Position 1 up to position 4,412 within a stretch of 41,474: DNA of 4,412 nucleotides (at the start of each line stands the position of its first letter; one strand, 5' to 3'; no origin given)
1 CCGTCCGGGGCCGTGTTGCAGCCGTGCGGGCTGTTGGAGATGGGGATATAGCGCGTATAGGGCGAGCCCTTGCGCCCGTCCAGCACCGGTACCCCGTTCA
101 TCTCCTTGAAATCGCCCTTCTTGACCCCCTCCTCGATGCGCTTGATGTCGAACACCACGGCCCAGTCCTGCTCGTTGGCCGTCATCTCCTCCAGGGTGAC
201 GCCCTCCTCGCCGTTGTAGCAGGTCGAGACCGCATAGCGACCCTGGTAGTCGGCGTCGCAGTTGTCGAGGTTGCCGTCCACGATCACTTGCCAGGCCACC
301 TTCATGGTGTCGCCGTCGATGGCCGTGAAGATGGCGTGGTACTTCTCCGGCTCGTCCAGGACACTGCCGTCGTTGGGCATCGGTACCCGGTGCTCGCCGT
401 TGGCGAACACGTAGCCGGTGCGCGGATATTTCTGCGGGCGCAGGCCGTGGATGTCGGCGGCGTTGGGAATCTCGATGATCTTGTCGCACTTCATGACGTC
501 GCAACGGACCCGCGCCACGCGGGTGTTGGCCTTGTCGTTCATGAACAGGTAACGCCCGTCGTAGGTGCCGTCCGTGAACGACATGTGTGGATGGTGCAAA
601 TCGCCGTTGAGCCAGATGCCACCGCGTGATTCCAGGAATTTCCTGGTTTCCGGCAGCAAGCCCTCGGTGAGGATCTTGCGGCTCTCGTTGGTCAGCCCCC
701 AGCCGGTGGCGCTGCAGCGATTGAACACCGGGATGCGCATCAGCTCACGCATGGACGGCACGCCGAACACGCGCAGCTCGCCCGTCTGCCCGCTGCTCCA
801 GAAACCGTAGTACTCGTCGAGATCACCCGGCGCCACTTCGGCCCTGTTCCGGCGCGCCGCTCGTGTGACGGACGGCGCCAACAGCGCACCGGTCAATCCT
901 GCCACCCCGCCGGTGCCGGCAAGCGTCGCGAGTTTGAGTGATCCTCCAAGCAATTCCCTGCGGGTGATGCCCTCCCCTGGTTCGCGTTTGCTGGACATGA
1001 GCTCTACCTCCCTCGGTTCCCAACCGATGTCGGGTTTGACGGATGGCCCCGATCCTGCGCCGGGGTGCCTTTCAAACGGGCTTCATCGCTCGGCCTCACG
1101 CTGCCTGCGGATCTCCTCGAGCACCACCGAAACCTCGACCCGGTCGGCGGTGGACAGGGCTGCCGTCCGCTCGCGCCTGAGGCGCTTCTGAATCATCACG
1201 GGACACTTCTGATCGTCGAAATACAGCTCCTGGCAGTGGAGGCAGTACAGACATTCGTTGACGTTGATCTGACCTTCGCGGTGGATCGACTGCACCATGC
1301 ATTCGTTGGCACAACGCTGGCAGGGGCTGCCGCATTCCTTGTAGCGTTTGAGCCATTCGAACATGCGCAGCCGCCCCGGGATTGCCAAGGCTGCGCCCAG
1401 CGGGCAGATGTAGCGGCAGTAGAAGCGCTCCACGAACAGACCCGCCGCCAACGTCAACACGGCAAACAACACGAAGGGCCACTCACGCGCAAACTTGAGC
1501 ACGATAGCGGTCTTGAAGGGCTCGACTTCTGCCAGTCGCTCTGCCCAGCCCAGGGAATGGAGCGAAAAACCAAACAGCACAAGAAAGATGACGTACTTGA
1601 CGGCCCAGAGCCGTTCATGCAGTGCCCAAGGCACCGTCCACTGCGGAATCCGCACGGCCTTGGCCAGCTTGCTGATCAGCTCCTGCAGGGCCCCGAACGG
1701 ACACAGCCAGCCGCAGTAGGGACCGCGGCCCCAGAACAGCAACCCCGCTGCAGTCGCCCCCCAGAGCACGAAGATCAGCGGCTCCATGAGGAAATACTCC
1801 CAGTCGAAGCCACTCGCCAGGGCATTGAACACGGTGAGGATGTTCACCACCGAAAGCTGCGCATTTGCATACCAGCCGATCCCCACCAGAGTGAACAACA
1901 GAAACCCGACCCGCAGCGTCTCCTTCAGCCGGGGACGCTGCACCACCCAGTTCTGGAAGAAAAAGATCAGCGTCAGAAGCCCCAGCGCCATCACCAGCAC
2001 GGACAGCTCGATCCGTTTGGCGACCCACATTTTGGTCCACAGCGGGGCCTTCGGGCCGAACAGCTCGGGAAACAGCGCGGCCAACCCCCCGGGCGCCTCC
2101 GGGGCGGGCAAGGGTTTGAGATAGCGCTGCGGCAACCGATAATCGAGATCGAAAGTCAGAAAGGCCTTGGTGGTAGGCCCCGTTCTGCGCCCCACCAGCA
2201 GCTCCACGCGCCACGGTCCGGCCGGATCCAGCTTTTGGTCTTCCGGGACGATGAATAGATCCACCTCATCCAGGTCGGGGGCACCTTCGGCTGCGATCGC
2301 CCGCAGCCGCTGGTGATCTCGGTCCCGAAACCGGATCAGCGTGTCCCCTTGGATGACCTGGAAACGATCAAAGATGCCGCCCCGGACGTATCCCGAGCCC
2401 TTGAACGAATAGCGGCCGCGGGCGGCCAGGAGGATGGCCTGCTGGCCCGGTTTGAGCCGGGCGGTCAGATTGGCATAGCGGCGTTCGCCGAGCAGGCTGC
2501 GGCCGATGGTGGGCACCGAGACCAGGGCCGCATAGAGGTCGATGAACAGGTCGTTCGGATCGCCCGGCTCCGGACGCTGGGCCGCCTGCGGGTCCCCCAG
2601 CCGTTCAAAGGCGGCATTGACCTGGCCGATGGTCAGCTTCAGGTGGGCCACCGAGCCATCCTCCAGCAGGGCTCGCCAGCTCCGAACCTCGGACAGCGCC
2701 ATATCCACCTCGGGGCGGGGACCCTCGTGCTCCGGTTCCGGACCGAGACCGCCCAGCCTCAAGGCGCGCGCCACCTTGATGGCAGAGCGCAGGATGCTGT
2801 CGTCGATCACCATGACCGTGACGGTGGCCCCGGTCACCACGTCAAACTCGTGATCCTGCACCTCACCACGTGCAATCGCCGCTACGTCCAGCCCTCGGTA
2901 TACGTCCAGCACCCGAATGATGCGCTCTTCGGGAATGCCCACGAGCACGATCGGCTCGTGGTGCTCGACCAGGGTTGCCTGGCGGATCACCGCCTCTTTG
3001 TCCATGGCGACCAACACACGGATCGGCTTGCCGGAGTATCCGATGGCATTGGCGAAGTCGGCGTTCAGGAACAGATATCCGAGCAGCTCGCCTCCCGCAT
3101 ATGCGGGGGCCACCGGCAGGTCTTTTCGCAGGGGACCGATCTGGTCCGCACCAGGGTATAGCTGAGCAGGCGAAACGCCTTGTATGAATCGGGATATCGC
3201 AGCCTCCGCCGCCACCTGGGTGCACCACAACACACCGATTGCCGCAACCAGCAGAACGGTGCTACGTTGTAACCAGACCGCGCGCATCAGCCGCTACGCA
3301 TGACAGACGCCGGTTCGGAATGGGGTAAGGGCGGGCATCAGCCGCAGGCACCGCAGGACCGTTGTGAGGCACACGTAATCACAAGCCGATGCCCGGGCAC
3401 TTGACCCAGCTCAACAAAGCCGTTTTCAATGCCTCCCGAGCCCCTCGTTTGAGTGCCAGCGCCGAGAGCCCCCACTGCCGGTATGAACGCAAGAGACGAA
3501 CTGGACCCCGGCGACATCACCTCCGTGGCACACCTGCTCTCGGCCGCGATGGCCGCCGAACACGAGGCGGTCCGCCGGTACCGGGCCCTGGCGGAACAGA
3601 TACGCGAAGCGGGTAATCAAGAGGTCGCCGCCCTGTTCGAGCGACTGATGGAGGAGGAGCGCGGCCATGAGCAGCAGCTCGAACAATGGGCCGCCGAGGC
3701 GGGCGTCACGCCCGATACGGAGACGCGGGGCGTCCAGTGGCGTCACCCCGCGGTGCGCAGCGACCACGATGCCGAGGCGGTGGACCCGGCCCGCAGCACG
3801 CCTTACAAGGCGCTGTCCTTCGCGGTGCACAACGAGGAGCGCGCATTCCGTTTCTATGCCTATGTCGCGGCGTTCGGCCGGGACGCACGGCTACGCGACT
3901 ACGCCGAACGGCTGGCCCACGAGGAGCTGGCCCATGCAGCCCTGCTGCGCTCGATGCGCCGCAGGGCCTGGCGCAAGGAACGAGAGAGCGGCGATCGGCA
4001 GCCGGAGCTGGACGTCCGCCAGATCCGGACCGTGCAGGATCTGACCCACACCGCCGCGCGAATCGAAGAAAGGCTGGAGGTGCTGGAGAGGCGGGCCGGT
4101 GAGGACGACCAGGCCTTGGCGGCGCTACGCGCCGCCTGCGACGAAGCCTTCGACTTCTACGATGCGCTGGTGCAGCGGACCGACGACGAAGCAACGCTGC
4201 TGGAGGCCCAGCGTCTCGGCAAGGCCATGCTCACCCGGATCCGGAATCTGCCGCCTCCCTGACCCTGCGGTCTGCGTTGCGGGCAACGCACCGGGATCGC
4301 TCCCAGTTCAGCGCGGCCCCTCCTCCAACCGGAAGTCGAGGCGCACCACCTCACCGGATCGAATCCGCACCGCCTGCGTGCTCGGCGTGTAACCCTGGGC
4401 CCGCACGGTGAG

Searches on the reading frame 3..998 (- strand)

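Call 20: search_protein_families(library=pfam, proteins=[window:3-998:-], max_evalue=0.001)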
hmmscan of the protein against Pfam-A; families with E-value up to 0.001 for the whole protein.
window:3-998:- (332 aa): 1 family
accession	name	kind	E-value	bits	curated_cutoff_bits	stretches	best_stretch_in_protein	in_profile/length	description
PF18793.7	nos_propeller_2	-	7e-40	135.7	29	1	177-246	1-70/70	Nitrous oxide reductase propeller repeat 2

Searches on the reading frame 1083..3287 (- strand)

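Call 20: search_protein_families(library=pfam, proteins=[window:1083-3287:-], max_evalue=0.001)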
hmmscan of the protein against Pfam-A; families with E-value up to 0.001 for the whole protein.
window:1083-3287:- (734 aa): 2 families
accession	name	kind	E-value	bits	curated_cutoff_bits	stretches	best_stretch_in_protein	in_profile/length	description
PF12801.12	Fer4_5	-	1.7e-18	66.7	22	2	503-548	3-48/48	4Fe-4S binding domain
PF04205.19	FMN_bind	-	7.6e-06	26.9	22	1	83-164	1-71/77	FMN-binding domain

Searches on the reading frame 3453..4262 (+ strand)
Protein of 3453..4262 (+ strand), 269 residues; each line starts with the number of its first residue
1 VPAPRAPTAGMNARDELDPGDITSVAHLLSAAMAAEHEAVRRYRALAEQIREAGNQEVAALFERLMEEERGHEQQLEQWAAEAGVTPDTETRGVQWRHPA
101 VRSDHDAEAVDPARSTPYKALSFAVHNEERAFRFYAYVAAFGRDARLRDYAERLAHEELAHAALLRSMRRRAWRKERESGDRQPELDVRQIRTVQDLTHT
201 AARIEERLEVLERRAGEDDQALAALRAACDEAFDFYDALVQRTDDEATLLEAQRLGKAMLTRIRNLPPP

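Call 20: search_protein_families(library=pfam, proteins=[window:3453-4262:+], max_evalue=0.001)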
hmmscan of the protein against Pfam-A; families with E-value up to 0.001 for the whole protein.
window:3453-4262:+ (269 aa): 4 families
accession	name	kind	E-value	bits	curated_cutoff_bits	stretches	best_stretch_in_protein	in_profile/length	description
PF02915.23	Rubrerythrin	-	2e-15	57.8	22.8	1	28-167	2-135/137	Rubrerythrin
PF00210.30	Ferritin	-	3.2e-08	34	24.5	2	17-79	73-135/142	Ferritin-like domain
PF05974.18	DUF892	-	1.6e-05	25.5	23.7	1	20-82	90-152/159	Domain of unknown function (DUF892)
PF13668.12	Ferritin_2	-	0.00013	22.6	24.7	0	120-205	5-95/138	Ferritin-like domain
